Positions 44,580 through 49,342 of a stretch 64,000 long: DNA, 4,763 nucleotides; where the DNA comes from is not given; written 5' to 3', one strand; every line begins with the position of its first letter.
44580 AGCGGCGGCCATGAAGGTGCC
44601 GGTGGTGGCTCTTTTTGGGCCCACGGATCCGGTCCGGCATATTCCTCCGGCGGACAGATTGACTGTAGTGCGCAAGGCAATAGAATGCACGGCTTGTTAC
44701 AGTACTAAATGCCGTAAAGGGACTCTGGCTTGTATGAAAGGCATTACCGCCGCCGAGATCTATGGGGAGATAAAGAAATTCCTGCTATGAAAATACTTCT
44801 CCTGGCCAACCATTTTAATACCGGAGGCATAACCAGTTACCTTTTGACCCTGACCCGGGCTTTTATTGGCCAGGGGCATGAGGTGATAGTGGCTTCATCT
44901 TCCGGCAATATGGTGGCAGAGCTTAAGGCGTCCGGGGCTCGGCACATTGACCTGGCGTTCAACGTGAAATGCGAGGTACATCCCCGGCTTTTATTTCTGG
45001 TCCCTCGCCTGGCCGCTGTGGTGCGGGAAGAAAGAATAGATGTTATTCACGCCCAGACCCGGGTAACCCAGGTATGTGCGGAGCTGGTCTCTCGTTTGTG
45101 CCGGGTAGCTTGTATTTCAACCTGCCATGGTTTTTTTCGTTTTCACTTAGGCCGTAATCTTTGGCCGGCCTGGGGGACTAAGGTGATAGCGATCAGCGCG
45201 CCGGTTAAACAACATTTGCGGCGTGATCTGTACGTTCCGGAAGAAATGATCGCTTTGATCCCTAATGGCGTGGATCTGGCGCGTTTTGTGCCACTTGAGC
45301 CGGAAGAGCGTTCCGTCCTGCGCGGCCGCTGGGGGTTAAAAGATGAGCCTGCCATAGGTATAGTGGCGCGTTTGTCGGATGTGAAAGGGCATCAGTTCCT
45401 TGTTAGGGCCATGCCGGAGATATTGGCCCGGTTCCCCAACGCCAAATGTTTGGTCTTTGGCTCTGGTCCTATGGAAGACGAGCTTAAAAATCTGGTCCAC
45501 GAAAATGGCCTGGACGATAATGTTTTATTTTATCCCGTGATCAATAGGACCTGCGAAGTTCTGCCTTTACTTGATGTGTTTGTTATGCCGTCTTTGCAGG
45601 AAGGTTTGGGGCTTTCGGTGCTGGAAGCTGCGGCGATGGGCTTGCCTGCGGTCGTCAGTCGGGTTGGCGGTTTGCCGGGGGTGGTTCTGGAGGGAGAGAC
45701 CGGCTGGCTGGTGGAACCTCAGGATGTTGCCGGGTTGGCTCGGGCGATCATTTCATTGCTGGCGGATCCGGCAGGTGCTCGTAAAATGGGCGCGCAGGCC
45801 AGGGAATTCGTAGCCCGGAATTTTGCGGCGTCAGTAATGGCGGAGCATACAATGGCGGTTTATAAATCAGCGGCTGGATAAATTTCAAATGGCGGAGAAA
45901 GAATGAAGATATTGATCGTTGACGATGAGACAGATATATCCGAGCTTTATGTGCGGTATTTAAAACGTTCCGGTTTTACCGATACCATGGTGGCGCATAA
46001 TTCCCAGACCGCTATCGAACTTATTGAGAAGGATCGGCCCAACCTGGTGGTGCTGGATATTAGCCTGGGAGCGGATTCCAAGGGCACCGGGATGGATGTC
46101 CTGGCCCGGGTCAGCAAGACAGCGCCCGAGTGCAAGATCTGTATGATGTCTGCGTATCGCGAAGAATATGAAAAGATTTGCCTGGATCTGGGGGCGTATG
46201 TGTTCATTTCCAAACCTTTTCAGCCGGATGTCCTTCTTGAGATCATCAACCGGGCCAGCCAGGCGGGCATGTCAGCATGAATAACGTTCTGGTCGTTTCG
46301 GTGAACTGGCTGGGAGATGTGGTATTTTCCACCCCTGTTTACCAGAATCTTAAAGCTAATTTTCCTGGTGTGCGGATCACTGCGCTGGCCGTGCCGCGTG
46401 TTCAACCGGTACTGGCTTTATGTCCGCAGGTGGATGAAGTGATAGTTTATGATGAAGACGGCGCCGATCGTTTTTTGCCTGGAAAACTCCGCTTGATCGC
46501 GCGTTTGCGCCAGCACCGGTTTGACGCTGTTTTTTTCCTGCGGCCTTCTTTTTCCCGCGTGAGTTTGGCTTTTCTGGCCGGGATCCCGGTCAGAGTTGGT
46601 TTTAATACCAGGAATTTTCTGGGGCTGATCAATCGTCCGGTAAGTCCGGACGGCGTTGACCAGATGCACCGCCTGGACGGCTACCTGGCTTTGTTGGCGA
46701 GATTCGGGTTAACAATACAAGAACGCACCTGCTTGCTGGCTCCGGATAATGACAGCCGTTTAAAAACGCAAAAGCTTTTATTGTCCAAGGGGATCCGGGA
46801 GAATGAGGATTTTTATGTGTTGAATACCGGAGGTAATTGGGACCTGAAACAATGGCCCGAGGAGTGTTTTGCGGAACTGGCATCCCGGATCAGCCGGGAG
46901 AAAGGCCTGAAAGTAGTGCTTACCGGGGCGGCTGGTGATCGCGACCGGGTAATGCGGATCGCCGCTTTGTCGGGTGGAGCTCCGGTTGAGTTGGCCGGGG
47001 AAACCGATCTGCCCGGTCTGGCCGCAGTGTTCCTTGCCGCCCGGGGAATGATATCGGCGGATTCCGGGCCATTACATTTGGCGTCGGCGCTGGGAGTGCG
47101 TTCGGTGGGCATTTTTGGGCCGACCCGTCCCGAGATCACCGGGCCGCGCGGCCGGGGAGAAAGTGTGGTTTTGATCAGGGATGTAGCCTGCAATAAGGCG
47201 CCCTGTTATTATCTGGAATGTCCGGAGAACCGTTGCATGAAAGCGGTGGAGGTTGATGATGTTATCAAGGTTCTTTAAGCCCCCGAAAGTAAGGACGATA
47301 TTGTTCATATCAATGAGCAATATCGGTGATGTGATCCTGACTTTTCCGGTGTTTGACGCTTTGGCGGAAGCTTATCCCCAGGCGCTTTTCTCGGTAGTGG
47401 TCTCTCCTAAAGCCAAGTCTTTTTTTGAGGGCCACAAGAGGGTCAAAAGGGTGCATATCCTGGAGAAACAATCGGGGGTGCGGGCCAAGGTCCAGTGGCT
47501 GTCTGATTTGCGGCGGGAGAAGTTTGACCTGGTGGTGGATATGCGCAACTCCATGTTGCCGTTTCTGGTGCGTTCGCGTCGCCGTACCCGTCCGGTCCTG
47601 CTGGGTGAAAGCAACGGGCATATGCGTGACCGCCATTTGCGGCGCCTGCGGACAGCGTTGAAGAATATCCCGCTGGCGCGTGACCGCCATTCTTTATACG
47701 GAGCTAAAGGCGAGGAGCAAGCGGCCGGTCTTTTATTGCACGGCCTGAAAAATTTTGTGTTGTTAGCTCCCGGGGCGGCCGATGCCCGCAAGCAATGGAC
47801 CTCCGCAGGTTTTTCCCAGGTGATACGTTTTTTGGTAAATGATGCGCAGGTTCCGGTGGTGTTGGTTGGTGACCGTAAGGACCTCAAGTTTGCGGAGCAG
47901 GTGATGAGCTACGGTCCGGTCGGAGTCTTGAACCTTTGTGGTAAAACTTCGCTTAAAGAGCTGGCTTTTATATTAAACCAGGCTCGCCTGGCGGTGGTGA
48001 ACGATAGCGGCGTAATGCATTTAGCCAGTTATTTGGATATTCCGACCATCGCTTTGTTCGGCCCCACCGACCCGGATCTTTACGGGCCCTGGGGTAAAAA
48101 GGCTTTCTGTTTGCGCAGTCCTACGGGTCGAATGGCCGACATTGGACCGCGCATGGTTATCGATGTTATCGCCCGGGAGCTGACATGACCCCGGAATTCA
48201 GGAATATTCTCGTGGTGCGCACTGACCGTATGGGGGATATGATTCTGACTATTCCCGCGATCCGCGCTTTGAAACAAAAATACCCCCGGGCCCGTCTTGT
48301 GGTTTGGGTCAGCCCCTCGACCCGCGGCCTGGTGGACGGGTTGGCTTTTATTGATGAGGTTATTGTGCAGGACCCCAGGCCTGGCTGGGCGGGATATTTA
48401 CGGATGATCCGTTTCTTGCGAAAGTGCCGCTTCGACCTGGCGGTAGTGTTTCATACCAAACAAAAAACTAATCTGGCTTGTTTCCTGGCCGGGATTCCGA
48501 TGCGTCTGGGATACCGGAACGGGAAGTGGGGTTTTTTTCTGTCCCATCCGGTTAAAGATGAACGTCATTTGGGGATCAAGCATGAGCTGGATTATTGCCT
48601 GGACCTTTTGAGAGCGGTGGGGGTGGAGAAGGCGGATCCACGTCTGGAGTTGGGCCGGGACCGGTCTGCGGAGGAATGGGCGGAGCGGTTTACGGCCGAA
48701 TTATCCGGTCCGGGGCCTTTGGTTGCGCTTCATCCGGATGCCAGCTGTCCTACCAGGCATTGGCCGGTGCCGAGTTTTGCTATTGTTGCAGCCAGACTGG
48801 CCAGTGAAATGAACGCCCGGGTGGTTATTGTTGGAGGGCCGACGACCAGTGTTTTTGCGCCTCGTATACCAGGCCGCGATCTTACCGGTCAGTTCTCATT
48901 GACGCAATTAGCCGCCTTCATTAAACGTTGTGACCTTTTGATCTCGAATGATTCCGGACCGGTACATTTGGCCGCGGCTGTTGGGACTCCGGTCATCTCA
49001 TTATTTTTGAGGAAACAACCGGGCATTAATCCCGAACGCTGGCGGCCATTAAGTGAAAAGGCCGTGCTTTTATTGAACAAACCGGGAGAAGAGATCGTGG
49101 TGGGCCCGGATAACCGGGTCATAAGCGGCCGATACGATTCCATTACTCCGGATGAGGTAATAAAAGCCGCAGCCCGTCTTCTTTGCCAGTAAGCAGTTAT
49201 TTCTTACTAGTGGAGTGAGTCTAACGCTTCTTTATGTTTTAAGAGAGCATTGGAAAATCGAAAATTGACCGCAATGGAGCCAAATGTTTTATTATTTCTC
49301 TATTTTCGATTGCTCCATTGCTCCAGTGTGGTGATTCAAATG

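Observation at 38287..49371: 10.8-kb lipid A/core-oligosaccharide gene block bracketed by ~155-bp inverted repeats abutting a tyrosine recombinase gene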

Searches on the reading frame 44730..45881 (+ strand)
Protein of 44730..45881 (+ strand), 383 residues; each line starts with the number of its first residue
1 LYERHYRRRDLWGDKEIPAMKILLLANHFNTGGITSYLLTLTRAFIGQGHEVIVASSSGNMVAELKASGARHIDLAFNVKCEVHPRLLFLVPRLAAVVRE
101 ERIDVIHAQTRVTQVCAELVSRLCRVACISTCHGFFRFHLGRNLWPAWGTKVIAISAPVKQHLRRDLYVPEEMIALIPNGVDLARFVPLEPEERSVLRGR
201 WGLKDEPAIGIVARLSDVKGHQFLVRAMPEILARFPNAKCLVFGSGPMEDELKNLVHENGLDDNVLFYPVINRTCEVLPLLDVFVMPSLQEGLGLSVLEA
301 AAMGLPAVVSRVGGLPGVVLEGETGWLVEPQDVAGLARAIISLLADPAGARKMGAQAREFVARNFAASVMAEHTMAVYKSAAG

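Call 6: search_protein_families(library=pfam, proteins=[window:44730-45881:+])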
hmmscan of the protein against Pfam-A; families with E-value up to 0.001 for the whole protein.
window:44730-45881:+ (383 aa): 7 families
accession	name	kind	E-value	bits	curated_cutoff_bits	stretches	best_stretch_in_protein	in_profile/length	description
PF00534.26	Glycos_transf_1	-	1.2e-38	132.8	26.4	1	201-359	9-171/172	Glycosyl transferases group 1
PF13692.12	Glyco_trans_1_4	-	4.1e-37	128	27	1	207-346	2-142/142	Glycosyl transferases group 1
PF13439.12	Glyco_transf_4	-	1e-24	87.9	28.5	1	32-185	2-170/170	Glycosyltransferase Family 4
PF13579.12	Glyco_trans_4_4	-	6.5e-12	46.5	29.7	1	32-180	1-158/158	Glycosyl transferase 4-like domain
PF20706.3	GT4-conflict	-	9.2e-10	38.5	26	1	205-363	196-374/385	Family 4 Glycosyltransferase in conflict systems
PF13524.12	Glyco_trans_1_2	-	2.2e-07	31.4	25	1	233-369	10-137/144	Glycosyl transferase-like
PF13477.12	Glyco_trans_4_2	-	1.1e-06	29.4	23.4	1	21-138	1-114/139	Glycosyl transferase 4-like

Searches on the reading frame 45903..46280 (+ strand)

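Call 6: search_protein_families(library=pfam, proteins=[window:45903-46280:+])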
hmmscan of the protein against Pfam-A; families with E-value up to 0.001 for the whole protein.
window:45903-46280:+ (125 aa): 2 families
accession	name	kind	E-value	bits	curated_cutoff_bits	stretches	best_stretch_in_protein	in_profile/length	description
PF00072.30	Response_reg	-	8.6e-23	81.1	30.2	1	3-115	1-110/111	Response regulator receiver domain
PF20274.4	cREC_REC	-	3e-06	28.2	27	1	4-90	3-80/88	Cyclic-phosphate processing Receiver domain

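Call 41: search_protein_families(library=ncbifam, proteins=[window:45903-46280:+])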
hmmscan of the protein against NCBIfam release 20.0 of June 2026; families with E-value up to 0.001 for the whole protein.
window:45903-46280:+ (125 aa): 82 families (the best 25 are shown)
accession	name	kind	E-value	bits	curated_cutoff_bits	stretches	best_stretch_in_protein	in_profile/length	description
NF051870.1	NAssimRespRegNtrX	equivalog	1.5e-21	76.8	600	1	2-120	3-120/452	nitrogen assimilation response regulator NtrX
NF007005.1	PRK09468.1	equivalog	3e-17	62.8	331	1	2-115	5-115/237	osmolarity response regulator transcription factor OmpR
NF040534.1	resp_reg_YycF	equivalog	5.1e-16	58.6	340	1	2-111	2-107/231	response regulator YycF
TIGR02915.1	PEP_resp_reg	equivalog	4.5e-15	55.4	502.6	1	3-119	1-117/445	PEP-CTERM-box response regulator transcription factor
NF012227.0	AdeR_RR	equivalog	5.9e-15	55.4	340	1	2-112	13-119/239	efflux system response regulator transcription factor AdeR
TIGR02154.1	PhoB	equivalog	6.1e-15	55.1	296.2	1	2-115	4-116/226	phosphate regulon transcriptional regulator PhoB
NF033117.2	vanR_ACDEGLN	exception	1e-14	54.7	350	1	3-117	1-108/226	VanR-ABDEGLN family response regulator transcription factor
TIGR02875.1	spore_0_A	equivalog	6.3e-14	51.8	200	1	2-119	4-122/262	sporulation transcription factor Spo0A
NF008469.0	PRK11361.1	equivalog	1e-13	50.8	714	1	2-120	6-121/461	acetoacetate metabolism transcriptional regulator AtoC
NF008296.0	PRK11083.1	equivalog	2.5e-13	50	273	1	2-110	5-109/228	two-component system response regulator CreB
TIGR01818.1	ntrC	equivalog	3.7e-13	49.1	558.6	1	3-121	1-116/463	nitrogen regulation protein NR(I)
NF040689.1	MtrAB_MtrA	equivalog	5.8e-13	48.7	300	1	3-115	1-109/219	MtrAB system response regulator MtrA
NF045944.1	ResRegRpaBCyano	equivalog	8.2e-13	48.2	330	1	4-113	1-106/229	response regulator transcription factor RpaB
NF006623.1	PRK09191.1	subfamily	9.8e-13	48.4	240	1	2-118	139-251/258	PhyR family response regulator anti-anti-sigma factor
NF007982.1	PRK10710.1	equivalog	1.2e-12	47.9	380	1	2-110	9-113/235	envelope stress response regulator BaeR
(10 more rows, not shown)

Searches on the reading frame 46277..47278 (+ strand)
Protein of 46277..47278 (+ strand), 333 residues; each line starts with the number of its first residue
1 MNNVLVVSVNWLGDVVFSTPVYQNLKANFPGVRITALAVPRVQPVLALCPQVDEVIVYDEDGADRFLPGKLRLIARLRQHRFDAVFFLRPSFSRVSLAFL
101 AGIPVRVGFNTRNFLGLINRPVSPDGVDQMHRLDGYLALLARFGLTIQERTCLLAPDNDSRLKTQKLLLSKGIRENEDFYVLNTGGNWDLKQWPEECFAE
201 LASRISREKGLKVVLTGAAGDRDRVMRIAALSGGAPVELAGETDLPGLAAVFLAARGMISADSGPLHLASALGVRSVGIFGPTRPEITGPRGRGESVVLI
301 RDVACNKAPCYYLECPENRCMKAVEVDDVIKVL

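Call 6: search_protein_families(library=pfam, proteins=[window:46277-47278:+])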
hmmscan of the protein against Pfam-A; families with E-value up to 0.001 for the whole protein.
window:46277-47278:+ (333 aa): 1 family
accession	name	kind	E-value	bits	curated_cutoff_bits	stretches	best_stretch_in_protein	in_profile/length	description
PF01075.23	Glyco_transf_9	-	3.1e-34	118.8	22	1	71-313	2-239/247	Glycosyltransferase family 9 (heptosyltransferase)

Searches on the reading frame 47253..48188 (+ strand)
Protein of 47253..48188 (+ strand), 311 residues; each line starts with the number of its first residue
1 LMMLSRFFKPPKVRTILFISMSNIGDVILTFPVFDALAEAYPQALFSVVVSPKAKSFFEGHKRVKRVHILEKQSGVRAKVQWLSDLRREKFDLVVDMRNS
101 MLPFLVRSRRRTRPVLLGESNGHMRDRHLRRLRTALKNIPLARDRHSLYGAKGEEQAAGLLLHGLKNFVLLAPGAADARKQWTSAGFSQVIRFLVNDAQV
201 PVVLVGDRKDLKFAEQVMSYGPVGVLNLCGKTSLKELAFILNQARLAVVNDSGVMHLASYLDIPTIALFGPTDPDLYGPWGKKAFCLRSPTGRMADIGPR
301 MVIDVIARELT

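Call 6: search_protein_families(library=pfam, proteins=[window:47253-48188:+])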
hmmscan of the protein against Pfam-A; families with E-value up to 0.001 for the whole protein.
window:47253-48188:+ (311 aa): 1 family
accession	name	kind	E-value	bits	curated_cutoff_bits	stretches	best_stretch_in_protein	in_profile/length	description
PF01075.23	Glyco_transf_9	-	1e-29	104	22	1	164-296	103-236/247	Glycosyltransferase family 9 (heptosyltransferase)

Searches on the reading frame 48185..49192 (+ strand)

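Call 6: search_protein_families(library=pfam, proteins=[window:48185-49192:+])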
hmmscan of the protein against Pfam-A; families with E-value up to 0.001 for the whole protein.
window:48185-49192:+ (335 aa): 1 family
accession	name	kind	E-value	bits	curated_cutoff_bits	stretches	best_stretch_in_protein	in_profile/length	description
PF01075.23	Glyco_transf_9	-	6.3e-28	98.2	22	1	72-299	2-230/247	Glycosyltransferase family 9 (heptosyltransferase)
